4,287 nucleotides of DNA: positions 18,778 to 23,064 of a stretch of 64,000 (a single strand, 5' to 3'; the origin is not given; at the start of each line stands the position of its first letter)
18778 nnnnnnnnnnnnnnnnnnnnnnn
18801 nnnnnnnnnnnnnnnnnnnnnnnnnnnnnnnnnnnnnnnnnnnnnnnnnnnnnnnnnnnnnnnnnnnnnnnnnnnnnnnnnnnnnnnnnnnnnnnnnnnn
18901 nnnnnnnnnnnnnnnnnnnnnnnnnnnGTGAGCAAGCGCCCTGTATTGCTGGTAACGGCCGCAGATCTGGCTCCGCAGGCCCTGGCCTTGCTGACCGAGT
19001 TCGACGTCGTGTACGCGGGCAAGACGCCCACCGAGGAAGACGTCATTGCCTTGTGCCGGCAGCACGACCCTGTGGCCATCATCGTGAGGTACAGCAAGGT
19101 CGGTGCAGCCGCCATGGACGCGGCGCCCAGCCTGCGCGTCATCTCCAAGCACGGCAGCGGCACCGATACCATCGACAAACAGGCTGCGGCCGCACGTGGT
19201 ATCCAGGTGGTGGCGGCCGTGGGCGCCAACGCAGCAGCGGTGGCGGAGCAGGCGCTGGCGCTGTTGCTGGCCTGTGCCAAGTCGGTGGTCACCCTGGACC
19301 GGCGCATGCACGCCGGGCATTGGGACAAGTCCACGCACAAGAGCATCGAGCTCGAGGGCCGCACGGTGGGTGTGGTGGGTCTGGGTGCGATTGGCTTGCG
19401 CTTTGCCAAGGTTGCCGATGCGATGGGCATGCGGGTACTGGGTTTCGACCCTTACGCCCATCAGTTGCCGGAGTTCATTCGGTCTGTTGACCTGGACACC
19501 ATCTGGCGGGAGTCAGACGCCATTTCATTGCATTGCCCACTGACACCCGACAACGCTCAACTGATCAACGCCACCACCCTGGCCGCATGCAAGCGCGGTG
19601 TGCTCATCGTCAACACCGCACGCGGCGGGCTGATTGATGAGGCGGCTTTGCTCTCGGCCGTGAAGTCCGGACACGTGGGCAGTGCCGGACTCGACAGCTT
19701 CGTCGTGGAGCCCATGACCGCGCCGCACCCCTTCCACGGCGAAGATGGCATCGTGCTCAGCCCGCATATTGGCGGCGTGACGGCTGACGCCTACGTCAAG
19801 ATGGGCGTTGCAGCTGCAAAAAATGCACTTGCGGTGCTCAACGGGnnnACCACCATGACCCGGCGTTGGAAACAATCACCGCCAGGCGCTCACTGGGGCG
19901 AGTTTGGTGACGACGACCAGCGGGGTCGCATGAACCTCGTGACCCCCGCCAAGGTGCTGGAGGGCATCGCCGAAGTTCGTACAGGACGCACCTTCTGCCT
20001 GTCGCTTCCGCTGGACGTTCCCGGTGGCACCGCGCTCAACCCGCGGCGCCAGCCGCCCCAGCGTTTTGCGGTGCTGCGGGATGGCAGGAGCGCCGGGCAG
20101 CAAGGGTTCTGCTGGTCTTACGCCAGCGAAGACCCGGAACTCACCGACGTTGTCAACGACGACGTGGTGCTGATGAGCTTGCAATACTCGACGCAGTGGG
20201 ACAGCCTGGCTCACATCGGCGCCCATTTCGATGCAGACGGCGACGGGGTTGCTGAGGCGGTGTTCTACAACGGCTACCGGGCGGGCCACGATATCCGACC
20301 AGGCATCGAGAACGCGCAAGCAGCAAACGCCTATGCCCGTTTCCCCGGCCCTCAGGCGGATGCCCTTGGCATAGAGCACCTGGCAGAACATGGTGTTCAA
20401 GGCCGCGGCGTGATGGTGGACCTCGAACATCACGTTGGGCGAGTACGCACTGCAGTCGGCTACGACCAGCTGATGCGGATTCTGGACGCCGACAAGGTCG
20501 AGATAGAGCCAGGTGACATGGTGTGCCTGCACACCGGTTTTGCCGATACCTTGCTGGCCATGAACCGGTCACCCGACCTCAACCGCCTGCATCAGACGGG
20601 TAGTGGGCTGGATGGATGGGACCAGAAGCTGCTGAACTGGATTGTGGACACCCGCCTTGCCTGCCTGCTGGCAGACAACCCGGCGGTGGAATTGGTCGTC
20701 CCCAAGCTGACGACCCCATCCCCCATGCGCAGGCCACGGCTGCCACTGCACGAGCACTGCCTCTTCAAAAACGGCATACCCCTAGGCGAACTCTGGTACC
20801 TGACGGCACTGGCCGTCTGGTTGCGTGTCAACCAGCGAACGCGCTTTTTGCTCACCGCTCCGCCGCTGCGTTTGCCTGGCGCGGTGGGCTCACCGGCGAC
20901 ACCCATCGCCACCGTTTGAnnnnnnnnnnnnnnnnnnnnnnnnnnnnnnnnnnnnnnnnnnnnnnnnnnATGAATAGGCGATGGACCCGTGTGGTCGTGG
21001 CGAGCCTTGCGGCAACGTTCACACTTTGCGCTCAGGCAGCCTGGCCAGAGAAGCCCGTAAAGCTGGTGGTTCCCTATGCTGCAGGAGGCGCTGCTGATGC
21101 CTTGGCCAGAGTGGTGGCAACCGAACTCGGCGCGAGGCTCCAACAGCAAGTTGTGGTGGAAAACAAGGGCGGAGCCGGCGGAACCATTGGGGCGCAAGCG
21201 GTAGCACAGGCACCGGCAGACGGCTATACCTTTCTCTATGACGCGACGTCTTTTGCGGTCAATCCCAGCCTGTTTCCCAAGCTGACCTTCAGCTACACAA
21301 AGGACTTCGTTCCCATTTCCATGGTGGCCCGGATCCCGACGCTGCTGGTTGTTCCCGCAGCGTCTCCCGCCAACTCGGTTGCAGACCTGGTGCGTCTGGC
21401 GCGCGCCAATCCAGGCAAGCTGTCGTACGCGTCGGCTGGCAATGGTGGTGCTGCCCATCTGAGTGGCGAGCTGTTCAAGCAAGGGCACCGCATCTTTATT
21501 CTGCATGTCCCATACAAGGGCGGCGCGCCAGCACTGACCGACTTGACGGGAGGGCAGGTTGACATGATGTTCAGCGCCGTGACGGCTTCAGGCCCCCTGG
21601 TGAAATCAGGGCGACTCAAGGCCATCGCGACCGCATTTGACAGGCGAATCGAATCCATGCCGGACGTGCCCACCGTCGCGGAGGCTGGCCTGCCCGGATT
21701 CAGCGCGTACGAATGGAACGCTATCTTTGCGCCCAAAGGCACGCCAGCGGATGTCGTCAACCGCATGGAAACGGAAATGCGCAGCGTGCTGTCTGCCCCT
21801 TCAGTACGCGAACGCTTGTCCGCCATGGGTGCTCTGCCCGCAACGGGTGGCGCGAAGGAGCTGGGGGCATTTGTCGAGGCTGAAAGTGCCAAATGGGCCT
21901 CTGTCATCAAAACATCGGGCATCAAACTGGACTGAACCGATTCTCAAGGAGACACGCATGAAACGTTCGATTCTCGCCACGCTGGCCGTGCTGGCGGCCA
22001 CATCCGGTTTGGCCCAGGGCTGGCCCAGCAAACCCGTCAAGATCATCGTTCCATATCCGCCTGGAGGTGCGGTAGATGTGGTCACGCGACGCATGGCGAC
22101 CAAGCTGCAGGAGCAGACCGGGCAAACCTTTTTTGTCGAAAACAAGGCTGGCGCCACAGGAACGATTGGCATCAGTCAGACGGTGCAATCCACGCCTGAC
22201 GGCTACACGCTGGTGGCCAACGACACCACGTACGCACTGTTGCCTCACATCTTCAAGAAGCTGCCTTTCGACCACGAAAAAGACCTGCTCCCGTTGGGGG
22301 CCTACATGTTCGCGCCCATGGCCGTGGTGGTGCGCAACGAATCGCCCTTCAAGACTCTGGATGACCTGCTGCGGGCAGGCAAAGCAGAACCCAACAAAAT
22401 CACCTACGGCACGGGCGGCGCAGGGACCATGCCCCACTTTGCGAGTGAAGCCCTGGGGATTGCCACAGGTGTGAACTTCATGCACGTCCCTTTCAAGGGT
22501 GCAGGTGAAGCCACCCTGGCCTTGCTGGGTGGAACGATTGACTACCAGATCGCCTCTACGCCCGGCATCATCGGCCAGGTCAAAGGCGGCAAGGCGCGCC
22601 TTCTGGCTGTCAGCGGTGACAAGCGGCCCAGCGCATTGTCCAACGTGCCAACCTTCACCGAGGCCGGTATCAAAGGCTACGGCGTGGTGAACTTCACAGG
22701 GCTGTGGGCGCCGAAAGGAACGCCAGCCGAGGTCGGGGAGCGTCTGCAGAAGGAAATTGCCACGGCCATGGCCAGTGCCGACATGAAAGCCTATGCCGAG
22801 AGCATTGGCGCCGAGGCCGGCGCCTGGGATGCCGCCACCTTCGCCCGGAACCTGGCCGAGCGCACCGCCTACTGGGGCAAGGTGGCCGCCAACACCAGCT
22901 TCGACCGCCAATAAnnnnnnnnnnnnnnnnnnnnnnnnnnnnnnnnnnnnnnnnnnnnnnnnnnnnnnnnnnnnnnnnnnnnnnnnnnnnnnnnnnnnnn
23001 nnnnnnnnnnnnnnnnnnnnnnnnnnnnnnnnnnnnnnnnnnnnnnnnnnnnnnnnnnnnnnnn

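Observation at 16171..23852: LysR-controlled eight-gene catabolic island of unknown substrate (3 Bug + aldolase + dehydrogenase + cyclase + lactonase)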

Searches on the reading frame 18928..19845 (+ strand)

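Call 4: search_protein_families(library=pfam, proteins=[window:18928-19845:+])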
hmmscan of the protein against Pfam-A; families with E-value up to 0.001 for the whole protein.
seq(306 aa): 2 families
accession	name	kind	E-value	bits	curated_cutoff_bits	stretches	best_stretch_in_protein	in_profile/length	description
PF02826.25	2-Hacid_dh_C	-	2.6e-54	183.8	25.1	1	110-282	1-178/178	D-isomer specific 2-hydroxyacid dehydrogenase, NAD binding domain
PF00389.36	2-Hacid_dh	-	6.1e-20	71.7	24.6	1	13-306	6-126/134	D-isomer specific 2-hydroxyacid dehydrogenase, catalytic domain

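Call 5: search_protein_families(library=ncbifam, proteins=[window:18928-19845:+])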
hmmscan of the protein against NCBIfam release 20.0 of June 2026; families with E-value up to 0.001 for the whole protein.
seq(306 aa): 21 families
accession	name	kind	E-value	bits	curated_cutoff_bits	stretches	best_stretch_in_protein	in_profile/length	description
TIGR01327.1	PGDH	equivalog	1.8e-72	244.8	454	1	11-306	5-303/525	phosphoglycerate dehydrogenase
NF009714.1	PRK13243.1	equivalog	1.4e-54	185.6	455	1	5-306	3-315/332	glyoxylate reductase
NF008759.0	PRK11790.1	equivalog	3.2e-53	180.9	404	1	18-299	24-312/410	phosphoglycerate dehydrogenase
NF005069.0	PRK06487.1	equivalog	1.4e-51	175.4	448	1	32-304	35-311/320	2-hydroxyacid dehydrogenase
NF006263.0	PRK08410.1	equivalog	8.5e-43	146.9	389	1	9-291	6-294/311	D-2-hydroxyacid dehydrogenase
NF011938.0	PRK15409.1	equivalog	8.9e-41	140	492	1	51-306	49-311/324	glyoxylate/hydroxypyruvate reductase GhrB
NF005387.0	PRK06932.1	equivalog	5.3e-40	137.3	492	1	44-269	41-271/314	2-hydroxyacid dehydrogenase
NF005750.0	PRK07574.1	equivalog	3e-37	128.6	329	1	62-292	108-345/386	NAD-dependent formate dehydrogenase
NF041369.1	Dhydh_Halo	equivalog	3.2e-36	125.1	400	1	77-291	64-282/305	D-2-hydroxyacid dehydrogenase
NF001309.0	PRK00257.1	equivalog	1.9e-31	109.4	434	1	50-290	40-264/379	4-phosphoerythronate dehydrogenase PdxB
NF000492.1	vanH_gen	exception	3.1e-30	105.3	540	1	69-258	67-252/312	D-lactate dehydrogenase VanH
NF005027.0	PRK06436.1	equivalog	4e-29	101.7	261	1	74-306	55-282/303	2-hydroxyacid dehydrogenase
NF000128.1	vanH-Sc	exception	3.5e-25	88.8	650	1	69-258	87-272/337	D-lactate dehydrogenase VanH-Sc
NF000112.1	vanH-Amyco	exception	1.8e-24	86.6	625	1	67-257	94-280/348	VanH-AOV family D-lactate dehydrogenase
NF000151.1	vanH-Ac1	exception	2.8e-24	86.1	750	1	69-258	103-288/351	D-lactate dehydrogenase VanH-Ac1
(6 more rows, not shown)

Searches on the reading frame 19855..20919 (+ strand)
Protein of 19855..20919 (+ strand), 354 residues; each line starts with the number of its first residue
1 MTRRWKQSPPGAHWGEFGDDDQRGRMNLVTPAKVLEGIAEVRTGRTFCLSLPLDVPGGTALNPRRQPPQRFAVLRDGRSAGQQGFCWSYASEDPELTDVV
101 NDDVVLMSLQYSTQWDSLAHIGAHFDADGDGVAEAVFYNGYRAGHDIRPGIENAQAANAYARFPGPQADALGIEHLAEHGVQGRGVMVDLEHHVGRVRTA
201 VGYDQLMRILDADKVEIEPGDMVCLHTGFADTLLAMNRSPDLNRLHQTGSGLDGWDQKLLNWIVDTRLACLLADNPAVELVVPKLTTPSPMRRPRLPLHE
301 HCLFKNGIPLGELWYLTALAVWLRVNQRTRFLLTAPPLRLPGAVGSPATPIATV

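Call 4: search_protein_families(library=pfam, proteins=[window:19855-20916:+])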
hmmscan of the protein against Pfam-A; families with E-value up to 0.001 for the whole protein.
seq(354 aa): 1 family
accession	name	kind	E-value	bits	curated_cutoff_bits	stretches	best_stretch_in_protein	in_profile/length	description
PF04199.19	Cyclase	-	1e-12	48.9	23.1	1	94-279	17-141/142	Putative cyclase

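Call 5: search_protein_families(library=ncbifam, proteins=[window:19855-20916:+])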
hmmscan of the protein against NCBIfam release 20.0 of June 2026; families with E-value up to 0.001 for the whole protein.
seq(354 aa): 0 families

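Call 19: find_related_loci(query=window:19855-20919:+, collection=genome_contigs, flank=8000)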
Query window:19855-20919:+ (354 aa) in genome_contigs; peptide patterns used: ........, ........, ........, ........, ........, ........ (x = any residue, [..] = any of these).
406 stretches matched a pattern; 338 encode a relative of the query (tblastn E <= 1e-3); the best 80 are kept; 80 distinct loci.
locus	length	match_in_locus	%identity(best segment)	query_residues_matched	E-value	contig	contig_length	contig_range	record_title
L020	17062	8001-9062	93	1-354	0e+0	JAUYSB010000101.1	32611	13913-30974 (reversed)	MAG: Hydrogenophaga sp. isolate C5_metabat.bin.28_sub C5_k141_258145, whole genome shotgun sequence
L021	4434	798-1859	86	1-354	0e+0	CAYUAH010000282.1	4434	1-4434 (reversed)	MAG TPA_asm: uncultured Hydrogenophaga sp. isolate SRP287453_co1_141 genome assembly, contig: NODE_39325_length_4434_cov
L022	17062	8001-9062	85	1-354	0e+0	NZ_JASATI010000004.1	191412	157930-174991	Hydrogenophaga sp. OTU3427 4, whole genome shotgun sequence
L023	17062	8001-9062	84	1-354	0e+0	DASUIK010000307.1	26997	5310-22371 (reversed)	MAG TPA_asm: Burkholderiaceae bacterium isolate SMAG_U1458 k141_1251425, whole genome shotgun sequence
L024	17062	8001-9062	82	1-354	0e+0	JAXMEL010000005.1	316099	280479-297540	MAG: Burkholderiaceae bacterium isolate STL-PRO61 C2.227.fa-5, whole genome shotgun sequence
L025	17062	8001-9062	82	1-354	0e+0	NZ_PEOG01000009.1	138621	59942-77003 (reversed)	Roseateles chitinivorans strain HWN-4 NODE_5_length_138621_cov_25.436, whole genome shotgun sequence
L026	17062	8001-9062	82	1-354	0e+0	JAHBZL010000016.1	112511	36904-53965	MAG: Piscinibacter sp. isolate ACE_PRO42 PRO42_16, whole genome shotgun sequence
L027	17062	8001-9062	82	1-354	0e+0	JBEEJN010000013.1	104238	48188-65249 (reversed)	MAG: Pseudomonadota bacterium isolate cobbmillcreek_2019_sw_WHONDRS-S19S_0090_A_bin.12 scaffold_0000018, whole genome sh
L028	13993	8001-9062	81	1-354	0e+0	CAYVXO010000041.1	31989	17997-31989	MAG TPA_asm: uncultured Rubrivivax sp. isolate binchicken_co284_127 genome assembly, contig: NODE_1696_length_31989_cov_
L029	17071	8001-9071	81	1-354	0e+0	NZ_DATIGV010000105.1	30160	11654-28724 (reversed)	MAG: Hydrogenophaga sp. isolate SMAG_U15620 k141_212129, whole genome shotgun sequence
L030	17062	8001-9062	81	1-354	0e+0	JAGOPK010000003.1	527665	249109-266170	MAG: Burkholderiaceae bacterium isolate Gw_Bodden_bin_236 Gw_Bodden_11_length_527665_cov_47.787634, whole genome shotgun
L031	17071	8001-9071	80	1-354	0e+0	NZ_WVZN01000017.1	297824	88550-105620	MAG: Hydrogenophaga sp. isolate CS4-C022 C_merged_R1_(paired)_contig_157202, whole genome shotgun sequence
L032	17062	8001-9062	80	1-354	0e+0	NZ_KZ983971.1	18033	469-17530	Caldimonas tepidiphila strain YIM 730274 CL100079052_L01_507.Scaf75, whole genome shotgun sequence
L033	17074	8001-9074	80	1-354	0e+0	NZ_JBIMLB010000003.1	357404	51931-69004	MAG: Hydrogenophaga sp. isolate CCAP1427_2_bin-020 CCAP1427_2_bin-020_c3, whole genome shotgun sequence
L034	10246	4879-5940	80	1-354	0e+0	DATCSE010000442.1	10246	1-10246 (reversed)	MAG TPA_asm: Burkholderiaceae bacterium isolate SMAG_U7297 k141_775430, whole genome shotgun sequence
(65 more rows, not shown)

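Call 25: search_solved_structures(query=window:19855-20919:+, max_evalue=0.01, show_alignments=2)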
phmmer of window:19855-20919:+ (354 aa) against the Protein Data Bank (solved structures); distinct sequences matched with E-value up to 0.01: 1.
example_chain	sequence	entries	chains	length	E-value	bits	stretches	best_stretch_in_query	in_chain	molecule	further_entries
5ibz_A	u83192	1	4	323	1.2e-34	123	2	168-352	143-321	Uncharacterized protein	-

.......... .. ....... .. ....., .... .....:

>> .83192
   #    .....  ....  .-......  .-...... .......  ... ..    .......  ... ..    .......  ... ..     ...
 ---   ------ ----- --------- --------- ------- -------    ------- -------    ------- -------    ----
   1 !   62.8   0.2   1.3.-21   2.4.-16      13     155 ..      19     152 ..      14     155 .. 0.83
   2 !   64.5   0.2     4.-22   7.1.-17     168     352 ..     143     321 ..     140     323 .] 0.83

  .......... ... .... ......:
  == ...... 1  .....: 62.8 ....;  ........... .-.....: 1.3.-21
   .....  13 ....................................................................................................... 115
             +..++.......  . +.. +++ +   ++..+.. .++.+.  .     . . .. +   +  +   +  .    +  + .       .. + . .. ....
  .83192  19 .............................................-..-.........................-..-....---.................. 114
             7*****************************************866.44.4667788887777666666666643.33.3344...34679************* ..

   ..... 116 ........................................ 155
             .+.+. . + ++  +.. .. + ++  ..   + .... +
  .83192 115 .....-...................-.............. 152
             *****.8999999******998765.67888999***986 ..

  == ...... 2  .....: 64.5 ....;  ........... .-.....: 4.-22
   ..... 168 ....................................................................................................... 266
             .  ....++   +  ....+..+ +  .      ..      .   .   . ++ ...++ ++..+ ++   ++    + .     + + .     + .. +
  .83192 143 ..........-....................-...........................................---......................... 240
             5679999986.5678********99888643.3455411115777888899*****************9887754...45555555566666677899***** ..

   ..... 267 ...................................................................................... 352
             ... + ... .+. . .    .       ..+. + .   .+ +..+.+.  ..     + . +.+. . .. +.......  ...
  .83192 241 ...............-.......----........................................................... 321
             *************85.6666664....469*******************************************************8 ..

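Call 58: find_homologous_proteins(query=window:19855-20919:+, max_evalue=1e-30)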
Query window:19855-20919:+ (354 aa): 7998 proteins with E <= 1e-30 among 8000 candidates; the best 120 are listed.
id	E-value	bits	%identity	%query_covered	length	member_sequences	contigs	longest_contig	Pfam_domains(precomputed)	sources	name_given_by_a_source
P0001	2.2e-244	828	100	100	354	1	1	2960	PF04199.20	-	-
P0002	1.7e-243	825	99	100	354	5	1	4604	PF04199.20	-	-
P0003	6.3e-228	774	94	100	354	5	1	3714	PF04199.20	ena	-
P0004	6.0e-227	771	93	100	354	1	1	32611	PF04199.20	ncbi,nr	ncbi:MAG: cyclase family protein [Hydrogenophaga sp.]|nr:cyclase family protein [Hydrogenophaga sp.]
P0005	6.5e-223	757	91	100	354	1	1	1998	PF04199.20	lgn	-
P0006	2.1e-221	752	91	100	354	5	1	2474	PF04199.20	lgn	-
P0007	1.3e-203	694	83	100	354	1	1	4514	PF04199.20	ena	-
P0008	1.2e-202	691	81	100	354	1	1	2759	PF04199.20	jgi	jgi:kynurenine formamidase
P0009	2.1e-202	690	82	100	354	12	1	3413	PF04199.20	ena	-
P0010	6.4e-202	688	82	100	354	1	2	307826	PF04199.20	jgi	jgi:kynurenine formamidase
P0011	2.2e-201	687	82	100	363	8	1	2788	PF04199.20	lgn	-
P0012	1.1e-200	684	81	100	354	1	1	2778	PF04199.20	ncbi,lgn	-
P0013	3.3e-200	683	81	100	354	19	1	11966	PF04199.20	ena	-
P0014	6.3e-200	682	82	100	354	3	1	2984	PF04199.20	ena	-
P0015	8.0e-200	681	81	100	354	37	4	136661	PF04199.20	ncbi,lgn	ncbi:MAG: cyclase family protein [Rubrivivax sp.]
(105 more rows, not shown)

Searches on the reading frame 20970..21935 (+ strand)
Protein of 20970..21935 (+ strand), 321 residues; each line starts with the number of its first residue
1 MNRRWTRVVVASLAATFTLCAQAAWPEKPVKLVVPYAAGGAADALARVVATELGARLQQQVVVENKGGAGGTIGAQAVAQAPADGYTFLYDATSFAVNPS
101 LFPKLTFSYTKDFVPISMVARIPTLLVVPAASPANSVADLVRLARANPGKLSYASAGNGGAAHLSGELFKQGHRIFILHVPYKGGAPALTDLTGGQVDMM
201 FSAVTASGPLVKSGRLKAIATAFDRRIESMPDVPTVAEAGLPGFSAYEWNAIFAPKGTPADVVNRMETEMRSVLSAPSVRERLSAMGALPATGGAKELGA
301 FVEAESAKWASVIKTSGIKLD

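Call 4: search_protein_families(library=pfam, proteins=[window:20970-21932:+])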
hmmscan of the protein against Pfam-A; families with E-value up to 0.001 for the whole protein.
seq(321 aa): 1 family
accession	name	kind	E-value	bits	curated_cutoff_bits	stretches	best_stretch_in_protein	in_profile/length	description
PF03401.19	TctC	-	1e-78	265.1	27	1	46-317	2-273/274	Tripartite tricarboxylate transporter family receptor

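Call 5: search_protein_families(library=ncbifam, proteins=[window:20970-21932:+])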
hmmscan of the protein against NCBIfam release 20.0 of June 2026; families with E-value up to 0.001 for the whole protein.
seq(321 aa): 0 families

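Call 38: search_solved_structures(query=window:20970-21935:+, max_evalue=1e-20)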
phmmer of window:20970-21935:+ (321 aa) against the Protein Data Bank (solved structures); distinct sequences matched with E-value up to 1e-20: 11.
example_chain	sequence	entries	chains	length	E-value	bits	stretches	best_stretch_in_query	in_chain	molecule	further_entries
8hka_A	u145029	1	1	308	6.4e-71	242.4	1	29-321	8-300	Periplasmic terephthalate binding protein (TBP)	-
8hk9_D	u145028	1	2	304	8.4e-71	242.1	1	29-321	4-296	Periplasmic terephthalate binding protein (TBP)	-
8hkb_A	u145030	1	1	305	5.1e-70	239.5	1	29-321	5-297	Periplasmic terephthalate binding protein (TBP)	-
2dvz_A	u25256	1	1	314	2.2e-66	227.5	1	23-321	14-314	Putative exported protein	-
5oei_A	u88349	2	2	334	3e-65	223.8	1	23-318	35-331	Uncharacterized protein family UPF0065:Tat pathway signal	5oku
2f5x_A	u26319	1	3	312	6.1e-65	222.8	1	24-319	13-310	BugD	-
7ndr_A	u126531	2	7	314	1.5e-62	215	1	27-320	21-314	Tripartite tricarboxylate transporter substrate binding protein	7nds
2qpq_A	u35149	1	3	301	2e-60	208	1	24-321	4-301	protein Bug27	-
6hke_A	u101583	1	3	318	3.7e-51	177.5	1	22-314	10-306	Possible TctC subunit of the Tripartite Tricarboxylate Transport(TTT) Family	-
4x9t_A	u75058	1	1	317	2.9e-38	135.2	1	20-319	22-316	Uncharacterized protein UPF0065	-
25hk_A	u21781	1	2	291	3.4e-33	118.6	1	22-280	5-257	Tripartite tricarboxylate transporter substrate binding protein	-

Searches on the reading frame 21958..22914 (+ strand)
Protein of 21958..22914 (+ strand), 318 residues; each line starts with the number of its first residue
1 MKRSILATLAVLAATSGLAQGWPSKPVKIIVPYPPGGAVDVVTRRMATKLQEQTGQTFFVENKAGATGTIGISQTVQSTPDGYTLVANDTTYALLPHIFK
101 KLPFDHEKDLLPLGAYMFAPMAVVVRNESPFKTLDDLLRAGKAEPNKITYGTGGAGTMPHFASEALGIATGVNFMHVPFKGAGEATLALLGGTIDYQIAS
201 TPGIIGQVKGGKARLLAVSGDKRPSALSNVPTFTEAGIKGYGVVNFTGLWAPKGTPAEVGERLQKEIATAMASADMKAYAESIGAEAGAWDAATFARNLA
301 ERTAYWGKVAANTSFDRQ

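Call 4: search_protein_families(library=pfam, proteins=[window:21958-22911:+])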
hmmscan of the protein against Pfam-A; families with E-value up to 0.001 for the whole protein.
seq(318 aa): 1 family
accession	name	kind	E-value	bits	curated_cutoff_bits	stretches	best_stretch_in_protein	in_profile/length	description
PF03401.19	TctC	-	5.4e-66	223.4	27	1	42-309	1-268/274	Tripartite tricarboxylate transporter family receptor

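Call 5: search_protein_families(library=ncbifam, proteins=[window:21958-22911:+])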
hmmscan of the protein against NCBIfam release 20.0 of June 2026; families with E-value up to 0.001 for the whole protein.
seq(318 aa): 1 family
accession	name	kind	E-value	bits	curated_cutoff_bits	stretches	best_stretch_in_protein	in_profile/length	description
TIGR02122.1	TRAP_TAXI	subfamily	0.00019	20.4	84.35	1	1-200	1-197/320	TAXI family TRAP transporter solute-binding subunit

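Call 37: search_solved_structures(query=window:21958-22914:+, max_evalue=1e-20)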
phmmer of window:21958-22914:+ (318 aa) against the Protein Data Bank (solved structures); distinct sequences matched with E-value up to 1e-20: 11.
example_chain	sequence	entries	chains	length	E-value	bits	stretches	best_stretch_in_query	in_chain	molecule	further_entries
2qpq_A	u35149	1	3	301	5.7e-53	183.7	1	22-287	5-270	protein Bug27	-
2dvz_A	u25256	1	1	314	5.3e-50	173.9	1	17-302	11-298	Putative exported protein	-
8hka_A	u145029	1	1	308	2.9e-49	171.5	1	26-312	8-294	Periplasmic terephthalate binding protein (TBP)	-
8hk9_D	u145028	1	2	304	3.3e-49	171.3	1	26-312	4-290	Periplasmic terephthalate binding protein (TBP)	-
8hkb_A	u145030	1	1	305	2.3e-48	168.6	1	26-312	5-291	Periplasmic terephthalate binding protein (TBP)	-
2f5x_A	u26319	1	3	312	1.3e-47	166.1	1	21-293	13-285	BugD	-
7ndr_A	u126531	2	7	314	1.4e-46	162.7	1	24-310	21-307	Tripartite tricarboxylate transporter substrate binding protein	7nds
5oei_A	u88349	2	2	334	2.4e-41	145.5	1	20-312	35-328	Uncharacterized protein family UPF0065:Tat pathway signal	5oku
4x9t_A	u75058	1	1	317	2.1e-39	139.2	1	20-272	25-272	Uncharacterized protein UPF0065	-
6hke_A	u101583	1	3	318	6.5e-36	127.7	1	22-287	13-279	Possible TctC subunit of the Tripartite Tricarboxylate Transport(TTT) Family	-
25hk_A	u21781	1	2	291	1.6e-34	123.1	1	17-301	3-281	Tripartite tricarboxylate transporter substrate binding protein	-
